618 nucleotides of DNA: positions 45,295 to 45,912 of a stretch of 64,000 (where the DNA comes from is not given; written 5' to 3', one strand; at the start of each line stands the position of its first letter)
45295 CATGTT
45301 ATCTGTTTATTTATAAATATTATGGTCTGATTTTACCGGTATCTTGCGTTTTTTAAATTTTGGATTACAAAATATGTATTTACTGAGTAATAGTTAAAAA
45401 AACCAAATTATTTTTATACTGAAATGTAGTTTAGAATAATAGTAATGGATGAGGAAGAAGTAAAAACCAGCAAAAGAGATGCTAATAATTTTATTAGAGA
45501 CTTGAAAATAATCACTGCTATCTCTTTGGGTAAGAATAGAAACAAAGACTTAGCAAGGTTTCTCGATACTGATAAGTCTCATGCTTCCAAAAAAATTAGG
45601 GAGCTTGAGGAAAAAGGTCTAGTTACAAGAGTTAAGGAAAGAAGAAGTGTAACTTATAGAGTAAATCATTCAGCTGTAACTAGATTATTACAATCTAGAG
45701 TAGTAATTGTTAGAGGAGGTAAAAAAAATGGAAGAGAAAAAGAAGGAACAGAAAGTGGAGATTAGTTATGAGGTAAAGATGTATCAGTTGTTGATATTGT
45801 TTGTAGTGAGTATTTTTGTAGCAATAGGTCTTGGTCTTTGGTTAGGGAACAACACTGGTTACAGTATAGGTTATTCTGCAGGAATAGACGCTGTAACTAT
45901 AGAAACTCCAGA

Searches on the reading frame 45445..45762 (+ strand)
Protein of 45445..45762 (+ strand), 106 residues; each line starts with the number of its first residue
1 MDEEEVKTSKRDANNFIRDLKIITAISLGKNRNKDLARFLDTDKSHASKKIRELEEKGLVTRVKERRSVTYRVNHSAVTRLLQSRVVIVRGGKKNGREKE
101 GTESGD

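Call 46: search_protein_families(library=pfam, proteins=[window:45445-45762:+])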
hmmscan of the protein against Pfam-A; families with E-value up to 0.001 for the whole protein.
window:45445-45762:+ (106 aa): 6 families
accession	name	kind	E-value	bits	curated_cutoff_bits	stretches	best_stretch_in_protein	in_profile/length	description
PF01047.28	MarR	-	1.2e-07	31.9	24.6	1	32-65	19-52/59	MarR family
PF13463.12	HTH_27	-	1.8e-07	31.8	22.2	1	22-73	8-64/68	Winged helix DNA-binding domain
PF12802.13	MarR_2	-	1.7e-05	25.3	27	1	34-66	24-56/61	MarR family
PF01325.25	Fe_dep_repress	-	5.3e-05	23.8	26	1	27-66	19-58/60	Iron dependent repressor, N-terminal DNA binding domain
PF01978.25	TrmB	-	0.00021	21.5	25.6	1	27-72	19-63/68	Sugar-specific transcriptional regulator TrmB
PF13545.12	HTH_Crp_2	-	0.00078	19.8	27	0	33-69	25-59/70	Crp-like helix-turn-helix domain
